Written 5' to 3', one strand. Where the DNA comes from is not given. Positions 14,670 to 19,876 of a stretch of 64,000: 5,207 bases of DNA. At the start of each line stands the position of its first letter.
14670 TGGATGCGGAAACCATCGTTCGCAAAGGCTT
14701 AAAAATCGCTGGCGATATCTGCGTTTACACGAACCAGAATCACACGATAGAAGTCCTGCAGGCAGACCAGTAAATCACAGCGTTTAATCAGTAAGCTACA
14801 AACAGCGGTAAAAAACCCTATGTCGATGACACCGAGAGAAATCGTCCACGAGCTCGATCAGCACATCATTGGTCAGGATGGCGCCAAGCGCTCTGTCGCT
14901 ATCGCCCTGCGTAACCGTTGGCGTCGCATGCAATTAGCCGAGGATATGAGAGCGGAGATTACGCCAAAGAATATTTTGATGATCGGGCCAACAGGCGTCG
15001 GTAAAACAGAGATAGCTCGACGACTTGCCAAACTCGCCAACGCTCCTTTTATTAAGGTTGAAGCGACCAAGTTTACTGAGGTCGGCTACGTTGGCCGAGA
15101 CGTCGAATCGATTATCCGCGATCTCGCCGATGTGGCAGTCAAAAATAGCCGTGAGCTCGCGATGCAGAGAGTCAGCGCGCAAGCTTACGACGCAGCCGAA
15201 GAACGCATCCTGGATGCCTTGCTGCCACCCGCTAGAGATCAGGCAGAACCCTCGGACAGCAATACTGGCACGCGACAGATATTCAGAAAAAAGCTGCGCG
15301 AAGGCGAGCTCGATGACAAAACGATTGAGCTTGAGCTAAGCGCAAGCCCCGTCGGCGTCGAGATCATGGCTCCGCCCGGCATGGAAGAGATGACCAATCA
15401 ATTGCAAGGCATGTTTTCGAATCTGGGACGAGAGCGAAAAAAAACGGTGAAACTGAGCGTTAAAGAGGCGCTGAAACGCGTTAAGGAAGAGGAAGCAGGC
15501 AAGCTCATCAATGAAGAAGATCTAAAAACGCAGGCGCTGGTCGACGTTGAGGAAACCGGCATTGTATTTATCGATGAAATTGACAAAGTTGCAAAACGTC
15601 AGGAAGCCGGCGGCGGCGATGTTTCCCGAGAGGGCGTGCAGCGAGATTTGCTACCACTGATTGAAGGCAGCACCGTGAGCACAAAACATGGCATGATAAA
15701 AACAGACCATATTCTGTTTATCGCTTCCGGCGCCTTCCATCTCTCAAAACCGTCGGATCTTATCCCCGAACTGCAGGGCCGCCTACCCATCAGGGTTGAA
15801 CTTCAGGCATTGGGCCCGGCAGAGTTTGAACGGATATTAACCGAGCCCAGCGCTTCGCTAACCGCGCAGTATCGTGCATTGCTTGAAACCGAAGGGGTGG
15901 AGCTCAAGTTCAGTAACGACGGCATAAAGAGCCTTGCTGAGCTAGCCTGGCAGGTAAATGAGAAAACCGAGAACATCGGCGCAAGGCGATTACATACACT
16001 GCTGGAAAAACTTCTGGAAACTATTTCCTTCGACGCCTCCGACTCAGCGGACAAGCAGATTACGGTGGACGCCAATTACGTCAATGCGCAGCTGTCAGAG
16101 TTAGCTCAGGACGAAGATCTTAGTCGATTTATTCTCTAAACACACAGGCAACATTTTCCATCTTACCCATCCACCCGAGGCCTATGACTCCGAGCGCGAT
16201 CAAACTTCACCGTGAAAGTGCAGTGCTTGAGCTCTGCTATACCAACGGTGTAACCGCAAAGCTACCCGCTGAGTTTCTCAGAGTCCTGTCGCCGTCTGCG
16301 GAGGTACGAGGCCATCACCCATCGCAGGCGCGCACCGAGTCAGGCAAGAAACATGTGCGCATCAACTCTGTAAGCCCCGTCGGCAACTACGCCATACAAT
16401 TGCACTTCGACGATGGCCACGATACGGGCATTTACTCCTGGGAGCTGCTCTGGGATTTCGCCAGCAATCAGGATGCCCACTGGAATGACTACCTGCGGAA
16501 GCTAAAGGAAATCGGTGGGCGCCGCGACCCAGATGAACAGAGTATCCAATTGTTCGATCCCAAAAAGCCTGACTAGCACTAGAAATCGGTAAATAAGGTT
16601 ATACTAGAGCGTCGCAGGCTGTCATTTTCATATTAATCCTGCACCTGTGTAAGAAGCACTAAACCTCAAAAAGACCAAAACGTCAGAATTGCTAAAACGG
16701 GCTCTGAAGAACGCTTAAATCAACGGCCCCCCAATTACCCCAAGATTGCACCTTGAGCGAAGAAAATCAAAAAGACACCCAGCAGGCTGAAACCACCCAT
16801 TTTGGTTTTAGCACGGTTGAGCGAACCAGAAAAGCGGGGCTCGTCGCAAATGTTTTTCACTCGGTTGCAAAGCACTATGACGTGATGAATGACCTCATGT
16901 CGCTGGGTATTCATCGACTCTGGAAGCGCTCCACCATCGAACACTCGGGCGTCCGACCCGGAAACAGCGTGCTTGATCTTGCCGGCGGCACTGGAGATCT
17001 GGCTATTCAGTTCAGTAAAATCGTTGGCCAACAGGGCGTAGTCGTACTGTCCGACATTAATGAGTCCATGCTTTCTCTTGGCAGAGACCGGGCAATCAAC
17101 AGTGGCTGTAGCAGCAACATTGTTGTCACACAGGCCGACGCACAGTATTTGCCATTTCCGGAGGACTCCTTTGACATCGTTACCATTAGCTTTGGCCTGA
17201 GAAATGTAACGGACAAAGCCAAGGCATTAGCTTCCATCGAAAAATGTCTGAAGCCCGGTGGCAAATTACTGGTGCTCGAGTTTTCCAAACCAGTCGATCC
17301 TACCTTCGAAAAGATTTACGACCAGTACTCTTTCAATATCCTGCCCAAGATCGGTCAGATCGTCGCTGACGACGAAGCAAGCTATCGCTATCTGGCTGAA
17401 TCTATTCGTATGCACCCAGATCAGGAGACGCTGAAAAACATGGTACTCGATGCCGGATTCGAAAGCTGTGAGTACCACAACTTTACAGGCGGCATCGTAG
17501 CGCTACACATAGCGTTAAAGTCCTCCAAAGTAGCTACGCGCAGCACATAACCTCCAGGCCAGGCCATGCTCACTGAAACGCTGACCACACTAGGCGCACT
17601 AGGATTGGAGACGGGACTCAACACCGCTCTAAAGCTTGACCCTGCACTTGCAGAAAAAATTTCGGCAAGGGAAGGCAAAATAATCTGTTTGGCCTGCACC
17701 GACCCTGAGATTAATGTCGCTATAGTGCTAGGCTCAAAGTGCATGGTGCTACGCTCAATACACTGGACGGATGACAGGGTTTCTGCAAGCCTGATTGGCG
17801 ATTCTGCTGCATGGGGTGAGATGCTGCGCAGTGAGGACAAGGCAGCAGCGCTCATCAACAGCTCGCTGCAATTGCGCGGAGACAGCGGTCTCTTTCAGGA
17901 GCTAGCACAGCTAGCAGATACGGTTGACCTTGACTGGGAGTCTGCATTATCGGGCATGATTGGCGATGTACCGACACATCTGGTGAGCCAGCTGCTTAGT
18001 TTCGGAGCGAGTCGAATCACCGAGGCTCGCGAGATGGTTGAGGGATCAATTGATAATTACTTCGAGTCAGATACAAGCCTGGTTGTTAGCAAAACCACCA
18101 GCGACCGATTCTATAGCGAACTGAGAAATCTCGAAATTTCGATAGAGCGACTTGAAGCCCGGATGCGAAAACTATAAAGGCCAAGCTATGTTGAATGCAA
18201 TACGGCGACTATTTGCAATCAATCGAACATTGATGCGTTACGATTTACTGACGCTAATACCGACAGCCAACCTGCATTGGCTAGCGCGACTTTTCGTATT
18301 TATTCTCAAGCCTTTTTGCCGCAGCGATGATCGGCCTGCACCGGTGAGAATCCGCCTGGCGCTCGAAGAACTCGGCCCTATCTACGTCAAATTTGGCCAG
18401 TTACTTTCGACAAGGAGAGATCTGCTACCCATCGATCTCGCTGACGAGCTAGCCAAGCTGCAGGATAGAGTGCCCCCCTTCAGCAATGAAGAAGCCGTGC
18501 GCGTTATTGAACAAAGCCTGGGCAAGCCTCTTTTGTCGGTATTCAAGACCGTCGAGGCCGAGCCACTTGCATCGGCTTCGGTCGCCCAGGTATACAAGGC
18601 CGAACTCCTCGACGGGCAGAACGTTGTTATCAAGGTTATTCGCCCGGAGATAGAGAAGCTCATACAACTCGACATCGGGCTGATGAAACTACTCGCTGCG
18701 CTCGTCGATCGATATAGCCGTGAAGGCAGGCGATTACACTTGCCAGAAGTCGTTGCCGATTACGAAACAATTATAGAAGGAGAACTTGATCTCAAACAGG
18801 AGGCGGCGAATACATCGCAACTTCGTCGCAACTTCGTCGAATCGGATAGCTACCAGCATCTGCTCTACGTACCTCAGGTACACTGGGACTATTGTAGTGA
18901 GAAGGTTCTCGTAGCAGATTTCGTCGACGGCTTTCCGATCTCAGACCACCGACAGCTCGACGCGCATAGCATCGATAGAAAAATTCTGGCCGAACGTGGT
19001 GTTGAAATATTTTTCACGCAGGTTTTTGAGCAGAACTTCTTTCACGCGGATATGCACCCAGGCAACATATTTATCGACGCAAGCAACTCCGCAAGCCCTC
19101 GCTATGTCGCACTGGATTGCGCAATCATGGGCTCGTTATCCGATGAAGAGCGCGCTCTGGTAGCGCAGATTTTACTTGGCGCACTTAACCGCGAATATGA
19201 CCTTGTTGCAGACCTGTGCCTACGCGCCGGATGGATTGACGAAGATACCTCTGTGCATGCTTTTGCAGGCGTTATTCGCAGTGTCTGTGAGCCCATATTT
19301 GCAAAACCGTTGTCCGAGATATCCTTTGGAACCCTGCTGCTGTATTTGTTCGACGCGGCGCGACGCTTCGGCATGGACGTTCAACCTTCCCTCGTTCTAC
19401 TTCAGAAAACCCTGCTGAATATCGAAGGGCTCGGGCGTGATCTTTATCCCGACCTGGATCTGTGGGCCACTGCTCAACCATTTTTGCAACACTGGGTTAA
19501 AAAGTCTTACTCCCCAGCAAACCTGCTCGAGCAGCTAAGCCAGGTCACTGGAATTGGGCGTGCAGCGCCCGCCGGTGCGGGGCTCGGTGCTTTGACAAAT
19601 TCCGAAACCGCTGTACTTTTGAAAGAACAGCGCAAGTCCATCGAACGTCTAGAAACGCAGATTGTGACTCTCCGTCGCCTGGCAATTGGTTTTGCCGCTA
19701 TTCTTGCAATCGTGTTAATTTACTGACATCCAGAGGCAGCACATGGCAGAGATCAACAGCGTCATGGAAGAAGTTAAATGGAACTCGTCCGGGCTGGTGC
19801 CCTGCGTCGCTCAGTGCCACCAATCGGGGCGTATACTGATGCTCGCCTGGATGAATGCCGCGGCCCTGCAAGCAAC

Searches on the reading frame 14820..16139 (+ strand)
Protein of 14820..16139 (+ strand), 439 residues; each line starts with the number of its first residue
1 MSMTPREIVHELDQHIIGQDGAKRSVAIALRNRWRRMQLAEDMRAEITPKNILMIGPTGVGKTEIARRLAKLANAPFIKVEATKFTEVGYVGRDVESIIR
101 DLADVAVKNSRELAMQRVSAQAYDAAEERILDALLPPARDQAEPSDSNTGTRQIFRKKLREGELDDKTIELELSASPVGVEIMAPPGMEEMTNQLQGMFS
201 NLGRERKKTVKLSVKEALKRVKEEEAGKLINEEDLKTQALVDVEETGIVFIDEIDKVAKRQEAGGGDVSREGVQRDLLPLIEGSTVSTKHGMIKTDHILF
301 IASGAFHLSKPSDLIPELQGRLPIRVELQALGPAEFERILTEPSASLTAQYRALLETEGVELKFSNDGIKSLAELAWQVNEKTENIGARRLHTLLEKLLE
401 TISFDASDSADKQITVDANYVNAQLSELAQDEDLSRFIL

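Call 69: search_protein_families(library=pfam, proteins=[window:14820-16139:+], max_evalue=1e-8)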
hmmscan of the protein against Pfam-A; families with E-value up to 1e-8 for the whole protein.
window:14820-16139:+ (439 aa): 2 families
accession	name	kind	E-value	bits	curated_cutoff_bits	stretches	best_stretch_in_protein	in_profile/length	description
PF07724.20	AAA_2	-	9.7e-35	120.5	27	1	183-325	9-166/166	AAA domain (Cdc48 subfamily)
PF00004.35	AAA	-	4.9e-17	63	21.2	0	52-106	1-53/131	ATPase family associated with various cellular activities (AAA)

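Call 90: list_cluster_members(proteins=[window:14820-16139:+, window:14228-14773:+, window:53633-55360:-, window:39510-40967:-])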
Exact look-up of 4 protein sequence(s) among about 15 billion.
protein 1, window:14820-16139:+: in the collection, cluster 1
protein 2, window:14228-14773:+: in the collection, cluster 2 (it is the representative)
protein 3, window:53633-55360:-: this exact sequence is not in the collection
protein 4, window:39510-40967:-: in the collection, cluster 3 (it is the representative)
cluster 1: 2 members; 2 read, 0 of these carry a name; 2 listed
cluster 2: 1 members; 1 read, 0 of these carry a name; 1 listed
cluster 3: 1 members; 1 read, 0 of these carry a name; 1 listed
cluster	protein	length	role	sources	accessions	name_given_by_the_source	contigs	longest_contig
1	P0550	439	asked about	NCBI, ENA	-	-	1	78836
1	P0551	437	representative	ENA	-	-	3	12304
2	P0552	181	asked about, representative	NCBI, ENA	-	-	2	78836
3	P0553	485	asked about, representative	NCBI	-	-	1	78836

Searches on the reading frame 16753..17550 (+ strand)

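Call 11: search_protein_families(library=pfam, proteins=[window:16753-17550:+], max_evalue=1)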
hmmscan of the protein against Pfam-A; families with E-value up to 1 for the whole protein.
window:16753-17550:+ (265 aa): 17 families
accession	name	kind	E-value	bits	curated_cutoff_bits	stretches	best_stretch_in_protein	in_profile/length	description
PF01209.24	Ubie_methyltran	-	4e-93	311.5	20.1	1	27-256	8-233/233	ubiE/COQ5 methyltransferase family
PF13847.12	Methyltransf_31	-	1e-19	71.1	27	1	69-193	3-127/145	Methyltransferase domain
PF13649.12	Methyltransf_25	-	5.4e-19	69.1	27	1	73-170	1-97/97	Methyltransferase domain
PF08241.18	Methyltransf_11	-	9.9e-17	61.8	21.2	1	74-174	1-95/95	Methyltransferase domain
PF13489.12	Methyltransf_23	-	3.1e-12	47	27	1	67-237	20-160/164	Methyltransferase domain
PF08242.18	Methyltransf_12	-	1e-10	42.7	30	1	74-172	1-98/98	Methyltransferase domain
PF01135.25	PCMT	-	1.5e-05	25.3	20.3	1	63-174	67-171/210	Protein-L-isoaspartate(D-aspartate) O-methyltransferase (PCMT)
PF05175.20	MTS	-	0.0005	20.2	23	1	69-175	31-139/170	Methyltransferase small domain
PF00891.24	Methyltransf_2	-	0.00083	19.2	22.3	1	54-199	47-189/210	O-methyltransferase domain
PF01170.24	UPF0020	-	0.006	16.7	22.3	1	97-143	79-125/197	RMKL-like, methyltransferase domain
PF20922.3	Anamorsin_N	-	0.01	16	27.1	1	134-176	46-89/163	Anamorsin, N-terminal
PF07021.18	MetW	-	0.022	14.8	21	1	67-159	11-95/193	Methionine biosynthesis protein MetW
PF05148.21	Methyltransf_8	-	0.04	14.2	27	1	122-178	105-160/219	Hypothetical methyltransferase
PF09243.16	Rsm22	-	0.056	13.3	23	1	71-157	36-121/275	Mitochondrial small ribosomal subunit Rsm22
PF00107.32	ADH_zinc_N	-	0.12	12.7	31.8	1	79-174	1-87/129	Zinc-binding dehydrogenase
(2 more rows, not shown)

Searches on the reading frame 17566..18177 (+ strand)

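Call 11: search_protein_families(library=pfam, proteins=[window:17566-18177:+], max_evalue=1)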
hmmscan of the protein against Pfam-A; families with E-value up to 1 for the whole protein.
window:17566-18177:+ (203 aa): 2 families
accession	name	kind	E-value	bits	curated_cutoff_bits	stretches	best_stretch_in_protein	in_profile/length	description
PF02036.22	SCP2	-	1.2e-09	38.8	21.3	1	18-118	1-101/101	SCP-2 sterol transfer family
PF14864.11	Alkyl_sulf_C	-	0.067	13.9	27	1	40-124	36-120/125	Alkyl sulfatase C-terminal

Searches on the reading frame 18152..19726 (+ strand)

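Call 11: search_protein_families(library=pfam, proteins=[window:18152-19726:+], max_evalue=1)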
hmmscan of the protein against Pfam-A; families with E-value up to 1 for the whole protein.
window:18152-19726:+ (524 aa): 2 families
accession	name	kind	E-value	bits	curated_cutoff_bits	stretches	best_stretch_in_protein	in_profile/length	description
PF03109.22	ABC1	-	5.6e-73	245.5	22.9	1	102-353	1-241/244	ABC1 atypical kinase-like domain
PF01163.29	RIO1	-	0.17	11.9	22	0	238-311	70-141/187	RIO domain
